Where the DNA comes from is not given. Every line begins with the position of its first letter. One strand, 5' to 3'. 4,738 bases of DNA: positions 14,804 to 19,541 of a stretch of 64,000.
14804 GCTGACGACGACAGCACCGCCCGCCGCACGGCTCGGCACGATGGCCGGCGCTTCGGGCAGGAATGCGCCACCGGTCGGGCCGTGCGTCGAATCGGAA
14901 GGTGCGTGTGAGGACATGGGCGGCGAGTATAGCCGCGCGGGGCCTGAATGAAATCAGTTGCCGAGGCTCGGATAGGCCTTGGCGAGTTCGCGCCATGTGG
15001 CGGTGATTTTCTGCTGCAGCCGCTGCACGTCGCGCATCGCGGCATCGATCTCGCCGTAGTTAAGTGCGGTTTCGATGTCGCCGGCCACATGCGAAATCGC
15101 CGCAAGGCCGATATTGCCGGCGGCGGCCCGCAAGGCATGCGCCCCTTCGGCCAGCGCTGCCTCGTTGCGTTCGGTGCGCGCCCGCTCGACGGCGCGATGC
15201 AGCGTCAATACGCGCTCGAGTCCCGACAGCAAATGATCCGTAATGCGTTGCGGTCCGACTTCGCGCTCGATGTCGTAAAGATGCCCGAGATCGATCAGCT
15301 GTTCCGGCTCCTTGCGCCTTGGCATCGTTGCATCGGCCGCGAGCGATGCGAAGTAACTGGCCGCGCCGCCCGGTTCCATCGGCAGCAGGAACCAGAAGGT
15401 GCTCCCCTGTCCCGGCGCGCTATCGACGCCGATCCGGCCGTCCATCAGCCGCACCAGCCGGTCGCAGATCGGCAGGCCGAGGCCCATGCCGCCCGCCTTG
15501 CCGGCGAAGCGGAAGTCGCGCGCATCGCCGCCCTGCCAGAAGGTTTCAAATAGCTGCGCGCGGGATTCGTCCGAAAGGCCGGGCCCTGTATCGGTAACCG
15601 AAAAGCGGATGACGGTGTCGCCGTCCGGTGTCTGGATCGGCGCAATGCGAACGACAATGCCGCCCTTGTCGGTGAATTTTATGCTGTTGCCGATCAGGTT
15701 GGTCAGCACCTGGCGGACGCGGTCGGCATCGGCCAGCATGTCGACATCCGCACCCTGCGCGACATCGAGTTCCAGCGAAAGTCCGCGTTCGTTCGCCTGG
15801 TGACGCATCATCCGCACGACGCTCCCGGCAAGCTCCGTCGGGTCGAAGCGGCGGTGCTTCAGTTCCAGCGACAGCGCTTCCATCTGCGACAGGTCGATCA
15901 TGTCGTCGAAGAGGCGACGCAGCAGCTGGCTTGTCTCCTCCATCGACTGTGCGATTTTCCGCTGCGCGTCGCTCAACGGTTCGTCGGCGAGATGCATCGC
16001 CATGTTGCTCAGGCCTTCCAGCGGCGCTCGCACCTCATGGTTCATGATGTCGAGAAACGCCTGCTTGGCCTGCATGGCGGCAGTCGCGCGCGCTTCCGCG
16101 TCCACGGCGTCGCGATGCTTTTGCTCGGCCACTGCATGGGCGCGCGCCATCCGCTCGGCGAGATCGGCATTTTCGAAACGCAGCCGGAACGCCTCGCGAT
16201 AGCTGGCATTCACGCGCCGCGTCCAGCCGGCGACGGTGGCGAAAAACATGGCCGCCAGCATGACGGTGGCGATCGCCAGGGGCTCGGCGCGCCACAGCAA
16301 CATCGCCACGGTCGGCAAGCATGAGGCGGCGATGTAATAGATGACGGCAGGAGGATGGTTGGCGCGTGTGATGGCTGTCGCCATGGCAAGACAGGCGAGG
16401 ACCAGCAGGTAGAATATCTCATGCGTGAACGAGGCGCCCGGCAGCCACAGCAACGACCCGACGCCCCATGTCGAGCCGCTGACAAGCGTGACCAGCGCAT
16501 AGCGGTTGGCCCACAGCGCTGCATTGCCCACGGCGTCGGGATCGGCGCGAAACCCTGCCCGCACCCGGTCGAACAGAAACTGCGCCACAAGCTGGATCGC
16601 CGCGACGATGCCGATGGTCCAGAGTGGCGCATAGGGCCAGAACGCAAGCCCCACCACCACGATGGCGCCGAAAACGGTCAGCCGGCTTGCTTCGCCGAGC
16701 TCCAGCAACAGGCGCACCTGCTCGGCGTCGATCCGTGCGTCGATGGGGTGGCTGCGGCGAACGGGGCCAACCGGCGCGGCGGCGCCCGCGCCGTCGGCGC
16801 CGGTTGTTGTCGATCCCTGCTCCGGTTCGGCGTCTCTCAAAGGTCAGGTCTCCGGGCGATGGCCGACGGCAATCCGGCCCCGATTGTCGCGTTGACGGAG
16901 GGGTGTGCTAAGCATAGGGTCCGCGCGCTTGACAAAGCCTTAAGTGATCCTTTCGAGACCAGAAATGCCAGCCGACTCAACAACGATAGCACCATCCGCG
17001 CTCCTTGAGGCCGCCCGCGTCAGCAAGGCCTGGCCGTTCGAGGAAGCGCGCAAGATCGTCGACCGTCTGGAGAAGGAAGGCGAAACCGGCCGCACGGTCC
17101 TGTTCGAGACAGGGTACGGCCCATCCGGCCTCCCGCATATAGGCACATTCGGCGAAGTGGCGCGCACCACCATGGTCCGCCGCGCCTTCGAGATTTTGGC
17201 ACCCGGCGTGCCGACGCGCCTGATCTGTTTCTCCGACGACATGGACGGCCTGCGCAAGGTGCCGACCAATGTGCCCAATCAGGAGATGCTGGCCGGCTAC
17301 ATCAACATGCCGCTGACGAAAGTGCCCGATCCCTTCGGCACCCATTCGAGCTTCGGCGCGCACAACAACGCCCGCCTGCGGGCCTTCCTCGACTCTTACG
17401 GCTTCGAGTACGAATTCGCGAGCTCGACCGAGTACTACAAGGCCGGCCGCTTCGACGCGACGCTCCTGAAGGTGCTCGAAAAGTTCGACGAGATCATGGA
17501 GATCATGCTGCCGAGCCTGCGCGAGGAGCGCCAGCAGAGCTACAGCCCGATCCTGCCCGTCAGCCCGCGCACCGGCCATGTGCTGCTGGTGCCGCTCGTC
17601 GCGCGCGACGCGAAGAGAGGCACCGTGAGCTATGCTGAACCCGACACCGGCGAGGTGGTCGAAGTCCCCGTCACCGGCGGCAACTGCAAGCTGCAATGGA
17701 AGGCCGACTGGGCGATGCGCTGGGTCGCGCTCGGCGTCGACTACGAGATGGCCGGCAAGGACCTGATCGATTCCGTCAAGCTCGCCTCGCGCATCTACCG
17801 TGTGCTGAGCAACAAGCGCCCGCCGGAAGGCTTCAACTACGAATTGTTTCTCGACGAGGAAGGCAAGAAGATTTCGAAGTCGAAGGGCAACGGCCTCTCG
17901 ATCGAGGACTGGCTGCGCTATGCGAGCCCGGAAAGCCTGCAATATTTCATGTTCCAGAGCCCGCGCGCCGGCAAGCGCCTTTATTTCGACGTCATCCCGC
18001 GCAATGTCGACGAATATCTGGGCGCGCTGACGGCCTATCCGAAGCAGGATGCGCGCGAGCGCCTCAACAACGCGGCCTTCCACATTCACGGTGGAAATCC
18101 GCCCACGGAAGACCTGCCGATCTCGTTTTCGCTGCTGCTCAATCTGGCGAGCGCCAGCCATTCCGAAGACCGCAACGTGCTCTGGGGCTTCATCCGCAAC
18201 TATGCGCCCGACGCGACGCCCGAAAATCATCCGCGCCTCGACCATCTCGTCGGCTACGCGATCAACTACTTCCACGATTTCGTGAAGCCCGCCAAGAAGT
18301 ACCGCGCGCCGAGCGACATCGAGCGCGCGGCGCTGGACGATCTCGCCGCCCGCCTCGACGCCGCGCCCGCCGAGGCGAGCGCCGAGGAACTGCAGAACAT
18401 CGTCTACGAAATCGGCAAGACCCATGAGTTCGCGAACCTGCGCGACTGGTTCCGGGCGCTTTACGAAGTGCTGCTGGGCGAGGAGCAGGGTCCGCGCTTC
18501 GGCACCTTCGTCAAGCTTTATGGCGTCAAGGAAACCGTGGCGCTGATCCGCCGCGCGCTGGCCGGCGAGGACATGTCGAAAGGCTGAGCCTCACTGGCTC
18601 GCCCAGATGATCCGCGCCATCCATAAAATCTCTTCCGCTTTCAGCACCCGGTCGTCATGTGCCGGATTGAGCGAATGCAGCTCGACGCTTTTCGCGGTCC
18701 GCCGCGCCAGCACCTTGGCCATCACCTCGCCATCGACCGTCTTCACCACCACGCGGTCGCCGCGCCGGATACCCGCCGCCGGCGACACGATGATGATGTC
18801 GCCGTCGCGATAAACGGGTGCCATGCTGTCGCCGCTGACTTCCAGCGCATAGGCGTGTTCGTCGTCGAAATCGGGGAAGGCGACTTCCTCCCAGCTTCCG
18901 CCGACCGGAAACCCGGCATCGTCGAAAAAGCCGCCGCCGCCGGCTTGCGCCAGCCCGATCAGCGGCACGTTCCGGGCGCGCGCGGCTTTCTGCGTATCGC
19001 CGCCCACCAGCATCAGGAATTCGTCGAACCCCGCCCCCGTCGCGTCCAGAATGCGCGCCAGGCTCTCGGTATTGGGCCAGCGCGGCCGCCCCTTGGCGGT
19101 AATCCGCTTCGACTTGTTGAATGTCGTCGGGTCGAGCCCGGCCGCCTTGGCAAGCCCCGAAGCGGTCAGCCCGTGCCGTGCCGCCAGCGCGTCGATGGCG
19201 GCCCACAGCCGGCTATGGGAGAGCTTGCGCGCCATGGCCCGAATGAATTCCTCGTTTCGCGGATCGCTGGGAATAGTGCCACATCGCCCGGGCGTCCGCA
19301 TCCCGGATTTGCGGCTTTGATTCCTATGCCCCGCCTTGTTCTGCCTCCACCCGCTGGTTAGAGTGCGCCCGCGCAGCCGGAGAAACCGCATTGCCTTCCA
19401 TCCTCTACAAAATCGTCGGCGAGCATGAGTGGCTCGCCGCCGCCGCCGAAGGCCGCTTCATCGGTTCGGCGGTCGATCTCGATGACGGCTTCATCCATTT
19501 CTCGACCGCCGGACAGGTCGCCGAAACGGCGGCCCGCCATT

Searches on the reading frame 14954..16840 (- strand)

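Call 49: search_protein_families(library=pfam, proteins=[window:14954-16840:-], max_evalue=0.0001)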
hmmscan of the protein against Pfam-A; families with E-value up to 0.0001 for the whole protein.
window:14954-16840:- (628 aa): 3 families
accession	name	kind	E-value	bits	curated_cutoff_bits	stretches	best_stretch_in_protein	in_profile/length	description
PF02518.31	HATPase_c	-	4.3e-26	92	26.4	1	371-489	2-110/111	Histidine kinase-, DNA gyrase B-, and HSP90-like ATPase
PF00512.31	HisKA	-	1.4e-10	41.5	26.9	1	258-322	1-65/66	His Kinase A (phospho-acceptor) domain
PF01627.28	Hpt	-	9.8e-06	26.2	24.6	1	546-615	12-81/84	Hpt domain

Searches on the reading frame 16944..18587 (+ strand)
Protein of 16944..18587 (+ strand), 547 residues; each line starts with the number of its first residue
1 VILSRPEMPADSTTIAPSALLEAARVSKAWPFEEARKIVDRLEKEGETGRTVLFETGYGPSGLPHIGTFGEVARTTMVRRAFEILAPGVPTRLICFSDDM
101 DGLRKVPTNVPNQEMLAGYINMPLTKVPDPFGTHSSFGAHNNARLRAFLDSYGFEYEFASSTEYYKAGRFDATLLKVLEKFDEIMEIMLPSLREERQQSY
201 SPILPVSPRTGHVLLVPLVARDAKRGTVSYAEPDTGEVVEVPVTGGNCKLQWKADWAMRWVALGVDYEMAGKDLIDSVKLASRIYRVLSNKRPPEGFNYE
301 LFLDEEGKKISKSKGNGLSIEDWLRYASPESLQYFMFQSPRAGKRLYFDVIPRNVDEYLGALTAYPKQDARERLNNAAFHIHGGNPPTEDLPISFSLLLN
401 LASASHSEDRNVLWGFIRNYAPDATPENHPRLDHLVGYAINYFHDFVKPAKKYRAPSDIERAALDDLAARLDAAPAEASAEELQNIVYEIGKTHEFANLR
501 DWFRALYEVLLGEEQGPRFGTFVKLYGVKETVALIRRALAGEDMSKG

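Call 49: search_protein_families(library=pfam, proteins=[window:16944-18587:+], max_evalue=0.0001)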
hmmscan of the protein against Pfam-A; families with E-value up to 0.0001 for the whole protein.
window:16944-18587:+ (547 aa): 1 family
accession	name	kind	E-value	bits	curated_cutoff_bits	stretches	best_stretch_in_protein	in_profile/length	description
PF01921.24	tRNA-synt_1f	-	2.4e-130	435.1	27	1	28-384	1-359/360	tRNA synthetases class I (K)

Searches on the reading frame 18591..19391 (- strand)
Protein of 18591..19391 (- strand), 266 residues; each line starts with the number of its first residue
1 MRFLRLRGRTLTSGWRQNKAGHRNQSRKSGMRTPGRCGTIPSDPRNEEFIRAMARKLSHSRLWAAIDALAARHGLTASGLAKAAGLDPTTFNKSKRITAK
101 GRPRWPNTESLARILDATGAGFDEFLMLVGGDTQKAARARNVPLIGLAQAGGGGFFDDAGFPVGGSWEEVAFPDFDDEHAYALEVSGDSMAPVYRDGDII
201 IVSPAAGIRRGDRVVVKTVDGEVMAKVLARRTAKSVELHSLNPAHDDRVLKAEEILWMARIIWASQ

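Call 49: search_protein_families(library=pfam, proteins=[window:18591-19391:-], max_evalue=0.0001)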
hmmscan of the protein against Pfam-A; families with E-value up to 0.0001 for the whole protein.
window:18591-19391:- (266 aa): 1 family
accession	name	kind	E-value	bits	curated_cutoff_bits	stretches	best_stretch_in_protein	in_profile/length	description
PF00717.28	Peptidase_S24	-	4e-24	85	23.3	1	143-262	1-116/116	Peptidase S24-like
